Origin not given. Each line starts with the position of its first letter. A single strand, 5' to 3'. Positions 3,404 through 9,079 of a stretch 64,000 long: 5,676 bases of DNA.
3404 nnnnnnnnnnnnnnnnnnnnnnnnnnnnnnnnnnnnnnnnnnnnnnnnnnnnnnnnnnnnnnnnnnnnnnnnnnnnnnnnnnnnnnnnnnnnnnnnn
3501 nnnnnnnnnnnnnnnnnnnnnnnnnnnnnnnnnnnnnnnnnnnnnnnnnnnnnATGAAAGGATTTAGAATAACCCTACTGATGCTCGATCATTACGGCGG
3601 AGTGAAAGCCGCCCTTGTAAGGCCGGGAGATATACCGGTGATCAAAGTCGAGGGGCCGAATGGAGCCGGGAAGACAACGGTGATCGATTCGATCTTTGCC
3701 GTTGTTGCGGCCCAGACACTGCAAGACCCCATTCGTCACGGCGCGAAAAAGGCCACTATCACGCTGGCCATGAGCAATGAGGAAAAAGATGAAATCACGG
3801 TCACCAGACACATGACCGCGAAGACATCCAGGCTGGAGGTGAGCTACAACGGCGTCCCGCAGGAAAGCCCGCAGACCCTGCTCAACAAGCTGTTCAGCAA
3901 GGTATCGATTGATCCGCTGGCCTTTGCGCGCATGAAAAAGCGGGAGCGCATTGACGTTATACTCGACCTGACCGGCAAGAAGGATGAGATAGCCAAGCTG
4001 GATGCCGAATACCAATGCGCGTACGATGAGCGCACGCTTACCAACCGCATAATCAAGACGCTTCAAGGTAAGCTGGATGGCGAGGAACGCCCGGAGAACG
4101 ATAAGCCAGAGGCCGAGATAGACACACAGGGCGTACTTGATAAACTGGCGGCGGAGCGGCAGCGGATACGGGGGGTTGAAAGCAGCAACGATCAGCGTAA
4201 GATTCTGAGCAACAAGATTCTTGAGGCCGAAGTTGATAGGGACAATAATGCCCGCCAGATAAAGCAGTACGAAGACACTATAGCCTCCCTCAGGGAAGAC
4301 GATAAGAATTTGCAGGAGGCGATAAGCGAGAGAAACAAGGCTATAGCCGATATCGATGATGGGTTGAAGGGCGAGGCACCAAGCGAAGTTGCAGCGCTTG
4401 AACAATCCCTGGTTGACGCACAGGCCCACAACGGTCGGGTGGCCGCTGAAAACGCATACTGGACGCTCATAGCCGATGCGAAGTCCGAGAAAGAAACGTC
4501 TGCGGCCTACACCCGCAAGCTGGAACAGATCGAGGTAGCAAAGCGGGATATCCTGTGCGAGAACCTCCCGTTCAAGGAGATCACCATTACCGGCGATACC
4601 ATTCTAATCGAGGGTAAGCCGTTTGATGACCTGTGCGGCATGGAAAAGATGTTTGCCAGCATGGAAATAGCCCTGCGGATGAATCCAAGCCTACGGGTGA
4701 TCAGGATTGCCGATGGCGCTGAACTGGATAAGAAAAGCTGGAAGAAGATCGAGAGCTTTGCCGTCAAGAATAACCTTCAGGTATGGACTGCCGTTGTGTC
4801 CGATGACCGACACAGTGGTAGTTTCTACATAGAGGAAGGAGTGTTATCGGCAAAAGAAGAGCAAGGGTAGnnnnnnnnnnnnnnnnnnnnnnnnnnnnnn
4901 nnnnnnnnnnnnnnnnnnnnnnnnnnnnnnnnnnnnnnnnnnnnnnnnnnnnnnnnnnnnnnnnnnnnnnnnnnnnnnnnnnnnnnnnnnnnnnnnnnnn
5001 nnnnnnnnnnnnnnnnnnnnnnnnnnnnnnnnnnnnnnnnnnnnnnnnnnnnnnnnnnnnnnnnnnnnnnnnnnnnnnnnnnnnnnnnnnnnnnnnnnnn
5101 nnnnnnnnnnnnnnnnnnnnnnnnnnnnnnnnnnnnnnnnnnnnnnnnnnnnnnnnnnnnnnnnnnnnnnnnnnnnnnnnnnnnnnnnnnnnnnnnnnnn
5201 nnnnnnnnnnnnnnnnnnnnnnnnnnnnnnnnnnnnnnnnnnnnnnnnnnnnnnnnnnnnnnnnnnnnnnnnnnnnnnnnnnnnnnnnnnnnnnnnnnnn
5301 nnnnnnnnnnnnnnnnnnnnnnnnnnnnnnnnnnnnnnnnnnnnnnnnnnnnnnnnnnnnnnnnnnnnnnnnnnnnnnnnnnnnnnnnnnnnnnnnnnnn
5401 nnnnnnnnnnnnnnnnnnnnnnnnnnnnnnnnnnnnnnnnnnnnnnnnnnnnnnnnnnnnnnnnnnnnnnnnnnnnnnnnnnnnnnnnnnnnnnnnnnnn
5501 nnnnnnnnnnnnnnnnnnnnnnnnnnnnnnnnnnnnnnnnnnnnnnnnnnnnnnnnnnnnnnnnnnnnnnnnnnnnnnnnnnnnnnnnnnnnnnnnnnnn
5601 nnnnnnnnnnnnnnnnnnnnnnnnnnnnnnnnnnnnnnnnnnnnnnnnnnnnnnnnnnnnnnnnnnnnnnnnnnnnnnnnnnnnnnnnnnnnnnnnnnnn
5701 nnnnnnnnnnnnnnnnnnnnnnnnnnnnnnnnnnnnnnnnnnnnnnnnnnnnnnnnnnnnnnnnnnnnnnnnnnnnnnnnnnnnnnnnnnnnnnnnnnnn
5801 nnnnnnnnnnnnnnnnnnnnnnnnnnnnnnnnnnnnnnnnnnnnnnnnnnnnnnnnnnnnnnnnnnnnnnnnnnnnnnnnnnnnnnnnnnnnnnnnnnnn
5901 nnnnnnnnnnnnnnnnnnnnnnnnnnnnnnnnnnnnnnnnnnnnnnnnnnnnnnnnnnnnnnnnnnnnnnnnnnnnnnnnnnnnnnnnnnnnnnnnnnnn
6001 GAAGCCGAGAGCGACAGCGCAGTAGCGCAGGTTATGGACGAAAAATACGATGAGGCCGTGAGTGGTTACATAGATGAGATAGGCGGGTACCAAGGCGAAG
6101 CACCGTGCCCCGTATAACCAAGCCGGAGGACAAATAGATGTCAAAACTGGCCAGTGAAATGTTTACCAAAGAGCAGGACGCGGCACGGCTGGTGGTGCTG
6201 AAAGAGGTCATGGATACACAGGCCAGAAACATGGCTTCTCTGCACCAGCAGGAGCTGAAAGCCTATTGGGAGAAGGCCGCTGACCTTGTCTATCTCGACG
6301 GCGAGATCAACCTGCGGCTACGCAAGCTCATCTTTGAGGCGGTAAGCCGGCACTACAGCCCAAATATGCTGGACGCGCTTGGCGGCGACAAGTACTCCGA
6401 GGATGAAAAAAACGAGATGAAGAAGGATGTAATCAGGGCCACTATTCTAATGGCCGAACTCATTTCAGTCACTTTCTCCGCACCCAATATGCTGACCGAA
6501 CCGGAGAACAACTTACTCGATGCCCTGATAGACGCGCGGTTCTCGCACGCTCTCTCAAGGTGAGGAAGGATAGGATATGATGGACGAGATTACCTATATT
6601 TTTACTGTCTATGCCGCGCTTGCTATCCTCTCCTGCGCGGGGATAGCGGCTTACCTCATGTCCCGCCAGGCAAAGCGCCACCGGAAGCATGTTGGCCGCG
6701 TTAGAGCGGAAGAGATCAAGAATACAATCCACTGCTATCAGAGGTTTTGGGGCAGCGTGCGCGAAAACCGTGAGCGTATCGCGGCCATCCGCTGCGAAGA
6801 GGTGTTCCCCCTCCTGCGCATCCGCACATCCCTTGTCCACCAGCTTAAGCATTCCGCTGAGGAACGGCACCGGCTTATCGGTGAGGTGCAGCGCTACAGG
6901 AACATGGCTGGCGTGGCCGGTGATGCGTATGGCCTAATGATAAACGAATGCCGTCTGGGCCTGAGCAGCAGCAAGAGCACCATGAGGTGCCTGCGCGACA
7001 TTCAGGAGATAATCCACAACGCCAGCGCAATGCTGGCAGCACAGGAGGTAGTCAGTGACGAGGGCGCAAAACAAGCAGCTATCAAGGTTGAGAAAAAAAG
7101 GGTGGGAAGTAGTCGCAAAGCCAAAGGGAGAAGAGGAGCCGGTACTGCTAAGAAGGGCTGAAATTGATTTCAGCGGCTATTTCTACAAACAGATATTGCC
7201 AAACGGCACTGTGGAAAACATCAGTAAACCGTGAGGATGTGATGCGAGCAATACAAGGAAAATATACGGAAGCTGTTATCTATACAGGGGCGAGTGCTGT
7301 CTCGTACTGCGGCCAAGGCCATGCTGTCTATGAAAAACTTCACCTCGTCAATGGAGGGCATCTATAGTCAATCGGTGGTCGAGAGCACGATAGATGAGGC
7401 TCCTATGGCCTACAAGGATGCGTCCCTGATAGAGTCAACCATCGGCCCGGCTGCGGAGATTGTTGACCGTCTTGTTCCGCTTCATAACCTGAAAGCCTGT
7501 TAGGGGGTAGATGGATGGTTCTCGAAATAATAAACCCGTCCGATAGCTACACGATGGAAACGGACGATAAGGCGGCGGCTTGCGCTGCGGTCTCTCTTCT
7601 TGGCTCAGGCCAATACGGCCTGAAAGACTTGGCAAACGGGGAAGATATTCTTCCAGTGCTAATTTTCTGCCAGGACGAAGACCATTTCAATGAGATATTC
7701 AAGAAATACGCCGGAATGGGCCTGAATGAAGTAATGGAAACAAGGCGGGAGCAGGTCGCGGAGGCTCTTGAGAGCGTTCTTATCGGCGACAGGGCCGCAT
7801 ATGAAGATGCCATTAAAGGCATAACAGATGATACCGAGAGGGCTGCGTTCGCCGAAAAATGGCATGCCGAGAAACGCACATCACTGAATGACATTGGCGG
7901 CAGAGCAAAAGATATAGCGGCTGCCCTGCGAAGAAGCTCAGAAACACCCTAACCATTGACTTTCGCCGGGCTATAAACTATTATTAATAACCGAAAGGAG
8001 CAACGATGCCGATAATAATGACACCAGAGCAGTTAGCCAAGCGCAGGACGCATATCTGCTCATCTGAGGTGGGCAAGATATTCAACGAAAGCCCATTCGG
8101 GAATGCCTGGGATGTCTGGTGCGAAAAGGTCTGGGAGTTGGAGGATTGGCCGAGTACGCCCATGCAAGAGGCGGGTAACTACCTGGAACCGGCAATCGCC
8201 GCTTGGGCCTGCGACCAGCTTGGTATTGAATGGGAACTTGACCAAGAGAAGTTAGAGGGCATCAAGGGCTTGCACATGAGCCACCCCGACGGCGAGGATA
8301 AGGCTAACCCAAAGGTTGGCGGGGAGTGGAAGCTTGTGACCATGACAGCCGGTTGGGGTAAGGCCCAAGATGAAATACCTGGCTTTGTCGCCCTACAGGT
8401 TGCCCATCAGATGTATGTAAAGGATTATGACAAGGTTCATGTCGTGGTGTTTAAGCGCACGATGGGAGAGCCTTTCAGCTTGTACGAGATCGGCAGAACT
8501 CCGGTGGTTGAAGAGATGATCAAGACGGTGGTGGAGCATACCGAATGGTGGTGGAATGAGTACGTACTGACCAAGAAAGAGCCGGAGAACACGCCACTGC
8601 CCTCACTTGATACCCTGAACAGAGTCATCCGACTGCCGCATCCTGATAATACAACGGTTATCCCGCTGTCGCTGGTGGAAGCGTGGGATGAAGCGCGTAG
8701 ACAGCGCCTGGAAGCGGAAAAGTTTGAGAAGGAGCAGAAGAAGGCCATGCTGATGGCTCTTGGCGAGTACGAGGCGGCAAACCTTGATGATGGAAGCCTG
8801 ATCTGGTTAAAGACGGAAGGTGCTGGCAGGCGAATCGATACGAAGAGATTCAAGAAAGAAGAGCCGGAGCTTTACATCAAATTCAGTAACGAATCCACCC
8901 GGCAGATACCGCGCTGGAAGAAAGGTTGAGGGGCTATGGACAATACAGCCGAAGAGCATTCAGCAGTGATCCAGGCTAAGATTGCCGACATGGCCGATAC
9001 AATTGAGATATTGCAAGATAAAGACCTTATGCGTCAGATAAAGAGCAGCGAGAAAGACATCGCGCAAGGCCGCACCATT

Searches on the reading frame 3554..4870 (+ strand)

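Call 26: search_protein_families(library=phrogs, proteins=[window:3554-4870:+], max_evalue=0.001)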
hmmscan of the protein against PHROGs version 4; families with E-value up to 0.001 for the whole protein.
window:3554-4870:+ (438 aa): 2 families
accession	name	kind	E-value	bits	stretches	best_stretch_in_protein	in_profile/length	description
phrog_1499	-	unknown function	4.7e-61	208.3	1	14-430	13-422/427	-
phrog_77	-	DNA, RNA and nucleotide metabolism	0.00062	19.4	0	28-326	321-601/967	SbcC-like subunit of palindrome specific endonuclease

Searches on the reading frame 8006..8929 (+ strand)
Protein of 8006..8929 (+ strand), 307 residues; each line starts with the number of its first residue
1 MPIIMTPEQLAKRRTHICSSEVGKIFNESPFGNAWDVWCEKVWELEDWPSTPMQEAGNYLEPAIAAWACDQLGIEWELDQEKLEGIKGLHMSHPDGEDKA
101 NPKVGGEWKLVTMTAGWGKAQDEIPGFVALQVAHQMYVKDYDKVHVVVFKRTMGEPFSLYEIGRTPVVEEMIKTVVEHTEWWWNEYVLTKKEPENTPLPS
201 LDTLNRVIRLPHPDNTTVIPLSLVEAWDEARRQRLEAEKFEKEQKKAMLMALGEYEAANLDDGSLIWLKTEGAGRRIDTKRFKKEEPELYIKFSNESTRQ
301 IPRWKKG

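Call 26: search_protein_families(library=phrogs, proteins=[window:8006-8929:+], max_evalue=0.001)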
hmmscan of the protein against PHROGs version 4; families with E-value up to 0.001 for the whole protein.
window:8006-8929:+ (307 aa): 3 families
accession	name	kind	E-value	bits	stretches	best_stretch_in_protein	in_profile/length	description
phrog_434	-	DNA, RNA and nucleotide metabolism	2e-42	146.7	1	5-299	56-355/372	RecE-like recombination exonuclease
phrog_6244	-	unknown function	2.4e-06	29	1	221-299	18-97/107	-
phrog_1956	-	unknown function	0.0003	21.9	1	224-297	11-83/93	-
